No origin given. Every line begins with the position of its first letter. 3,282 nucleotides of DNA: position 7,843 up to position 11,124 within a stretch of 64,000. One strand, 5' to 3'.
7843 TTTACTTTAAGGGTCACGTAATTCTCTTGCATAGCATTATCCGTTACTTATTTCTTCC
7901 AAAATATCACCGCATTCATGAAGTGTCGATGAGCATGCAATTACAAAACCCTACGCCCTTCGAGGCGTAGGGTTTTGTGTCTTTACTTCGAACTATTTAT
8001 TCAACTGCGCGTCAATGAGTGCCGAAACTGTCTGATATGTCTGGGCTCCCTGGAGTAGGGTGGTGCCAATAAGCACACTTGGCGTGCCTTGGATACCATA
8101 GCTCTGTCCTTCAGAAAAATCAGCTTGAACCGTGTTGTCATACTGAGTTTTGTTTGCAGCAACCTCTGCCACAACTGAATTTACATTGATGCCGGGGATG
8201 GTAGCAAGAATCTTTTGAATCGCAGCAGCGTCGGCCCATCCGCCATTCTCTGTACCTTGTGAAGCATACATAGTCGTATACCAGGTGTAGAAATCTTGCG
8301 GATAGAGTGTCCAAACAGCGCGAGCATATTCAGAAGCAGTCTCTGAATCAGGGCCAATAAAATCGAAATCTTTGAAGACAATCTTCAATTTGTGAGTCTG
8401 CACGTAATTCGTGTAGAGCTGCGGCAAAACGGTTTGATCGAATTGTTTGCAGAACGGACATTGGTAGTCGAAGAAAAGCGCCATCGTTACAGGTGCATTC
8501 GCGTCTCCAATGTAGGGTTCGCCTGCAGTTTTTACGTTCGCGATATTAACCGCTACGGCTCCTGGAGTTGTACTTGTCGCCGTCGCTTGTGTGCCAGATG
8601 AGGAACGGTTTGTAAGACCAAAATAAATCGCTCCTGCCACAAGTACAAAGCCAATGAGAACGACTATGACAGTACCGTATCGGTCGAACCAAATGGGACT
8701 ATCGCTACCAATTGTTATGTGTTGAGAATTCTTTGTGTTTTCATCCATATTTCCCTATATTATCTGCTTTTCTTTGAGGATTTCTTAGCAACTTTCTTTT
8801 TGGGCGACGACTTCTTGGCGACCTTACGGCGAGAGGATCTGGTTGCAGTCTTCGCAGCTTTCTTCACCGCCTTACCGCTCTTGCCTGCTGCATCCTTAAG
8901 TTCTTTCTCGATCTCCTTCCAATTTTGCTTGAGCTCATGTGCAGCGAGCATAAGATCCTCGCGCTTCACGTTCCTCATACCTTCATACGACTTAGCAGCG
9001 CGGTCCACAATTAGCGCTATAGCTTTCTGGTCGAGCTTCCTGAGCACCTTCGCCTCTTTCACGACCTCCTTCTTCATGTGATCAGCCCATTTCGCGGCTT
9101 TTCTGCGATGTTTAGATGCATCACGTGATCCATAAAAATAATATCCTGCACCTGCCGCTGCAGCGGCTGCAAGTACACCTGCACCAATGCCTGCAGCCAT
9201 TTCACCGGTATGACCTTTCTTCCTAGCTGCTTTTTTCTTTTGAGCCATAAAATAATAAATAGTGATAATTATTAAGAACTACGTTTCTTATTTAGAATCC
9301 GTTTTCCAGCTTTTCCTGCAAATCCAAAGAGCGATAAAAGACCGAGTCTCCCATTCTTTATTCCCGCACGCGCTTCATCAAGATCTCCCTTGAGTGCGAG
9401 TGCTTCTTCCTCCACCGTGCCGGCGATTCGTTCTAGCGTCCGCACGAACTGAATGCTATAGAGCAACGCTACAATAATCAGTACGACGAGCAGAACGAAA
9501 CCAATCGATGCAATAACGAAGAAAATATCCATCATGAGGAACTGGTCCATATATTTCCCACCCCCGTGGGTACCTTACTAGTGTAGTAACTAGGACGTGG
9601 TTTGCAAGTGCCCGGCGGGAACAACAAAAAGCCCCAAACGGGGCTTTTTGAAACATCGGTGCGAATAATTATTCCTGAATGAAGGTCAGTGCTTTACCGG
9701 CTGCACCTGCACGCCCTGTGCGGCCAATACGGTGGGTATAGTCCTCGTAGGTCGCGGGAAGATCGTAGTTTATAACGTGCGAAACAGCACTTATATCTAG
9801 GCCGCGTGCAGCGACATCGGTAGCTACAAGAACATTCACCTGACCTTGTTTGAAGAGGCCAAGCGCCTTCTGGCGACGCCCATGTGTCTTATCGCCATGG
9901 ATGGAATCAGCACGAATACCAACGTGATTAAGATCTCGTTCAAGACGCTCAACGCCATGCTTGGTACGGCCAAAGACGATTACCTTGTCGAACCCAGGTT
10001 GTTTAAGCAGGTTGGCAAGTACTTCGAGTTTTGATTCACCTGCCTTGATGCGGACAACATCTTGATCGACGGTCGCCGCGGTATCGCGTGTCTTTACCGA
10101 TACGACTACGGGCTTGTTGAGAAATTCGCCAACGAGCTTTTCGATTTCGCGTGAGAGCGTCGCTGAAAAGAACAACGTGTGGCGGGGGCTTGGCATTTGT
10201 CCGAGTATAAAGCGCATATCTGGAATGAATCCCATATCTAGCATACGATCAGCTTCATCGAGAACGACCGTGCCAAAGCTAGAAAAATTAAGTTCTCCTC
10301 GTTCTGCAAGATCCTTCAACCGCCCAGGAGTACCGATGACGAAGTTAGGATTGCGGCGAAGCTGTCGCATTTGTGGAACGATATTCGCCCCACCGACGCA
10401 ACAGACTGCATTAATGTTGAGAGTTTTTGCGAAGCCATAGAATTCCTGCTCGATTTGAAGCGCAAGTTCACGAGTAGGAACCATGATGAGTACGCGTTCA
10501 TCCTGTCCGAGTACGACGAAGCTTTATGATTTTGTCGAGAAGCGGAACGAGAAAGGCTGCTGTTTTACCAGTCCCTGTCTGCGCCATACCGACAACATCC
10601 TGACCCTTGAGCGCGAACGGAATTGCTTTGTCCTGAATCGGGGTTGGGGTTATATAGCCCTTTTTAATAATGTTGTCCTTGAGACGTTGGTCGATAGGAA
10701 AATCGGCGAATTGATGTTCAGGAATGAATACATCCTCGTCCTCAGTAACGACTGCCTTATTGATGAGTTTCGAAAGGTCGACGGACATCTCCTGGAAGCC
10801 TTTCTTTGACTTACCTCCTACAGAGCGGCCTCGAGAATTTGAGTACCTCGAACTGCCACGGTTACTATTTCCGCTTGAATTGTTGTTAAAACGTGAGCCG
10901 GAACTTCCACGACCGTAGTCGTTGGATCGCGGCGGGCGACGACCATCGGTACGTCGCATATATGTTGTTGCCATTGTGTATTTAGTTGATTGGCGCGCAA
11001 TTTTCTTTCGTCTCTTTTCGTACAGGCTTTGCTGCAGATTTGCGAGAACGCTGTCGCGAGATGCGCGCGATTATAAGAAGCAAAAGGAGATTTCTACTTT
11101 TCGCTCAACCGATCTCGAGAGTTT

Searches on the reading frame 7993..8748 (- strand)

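Call 66: search_protein_families(library=pfam, proteins=[window:7993-8748:-], max_evalue=0.001)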
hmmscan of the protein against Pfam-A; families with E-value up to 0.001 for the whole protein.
window:7993-8748:- (251 aa): 3 families
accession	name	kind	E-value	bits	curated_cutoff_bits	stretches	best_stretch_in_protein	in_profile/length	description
PF13462.12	Thioredoxin_4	-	4.8e-27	95.6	23.2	1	74-247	2-165/165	Thioredoxin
PF01323.26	DSBA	-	1.5e-12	48.2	25.6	1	90-244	3-189/191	DSBA-like thioredoxin domain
PF13098.12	Thioredoxin_2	-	4.5e-06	27.4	27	1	86-227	6-81/104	Thioredoxin-like domain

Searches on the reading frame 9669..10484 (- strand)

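Call 66: search_protein_families(library=pfam, proteins=[window:9669-10484:-], max_evalue=0.001)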
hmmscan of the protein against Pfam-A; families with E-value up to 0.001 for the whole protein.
window:9669-10484:- (271 aa): 2 families
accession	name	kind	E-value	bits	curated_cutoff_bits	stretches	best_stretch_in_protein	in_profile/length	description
PF00271.37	Helicase_C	-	1.5e-30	106.1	23.5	1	152-260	2-110/110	Helicase conserved C-terminal domain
PF00270.35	DEAD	-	3.5e-29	102.1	26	1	1-116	51-166/167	DEAD/DEAH box helicase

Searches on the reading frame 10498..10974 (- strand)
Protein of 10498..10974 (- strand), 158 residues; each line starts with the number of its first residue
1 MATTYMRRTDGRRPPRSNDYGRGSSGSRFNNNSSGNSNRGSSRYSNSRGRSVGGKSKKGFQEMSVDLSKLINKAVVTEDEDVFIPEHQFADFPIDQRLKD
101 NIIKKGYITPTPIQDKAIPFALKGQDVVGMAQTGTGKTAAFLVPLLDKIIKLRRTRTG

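Call 66: search_protein_families(library=pfam, proteins=[window:10498-10974:-], max_evalue=0.001)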
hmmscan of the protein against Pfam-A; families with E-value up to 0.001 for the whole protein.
window:10498-10974:- (158 aa): 1 family
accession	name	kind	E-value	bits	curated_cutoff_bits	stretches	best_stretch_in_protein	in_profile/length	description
PF00270.35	DEAD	-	7.8e-12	45.7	26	1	111-151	1-40/167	DEAD/DEAH box helicase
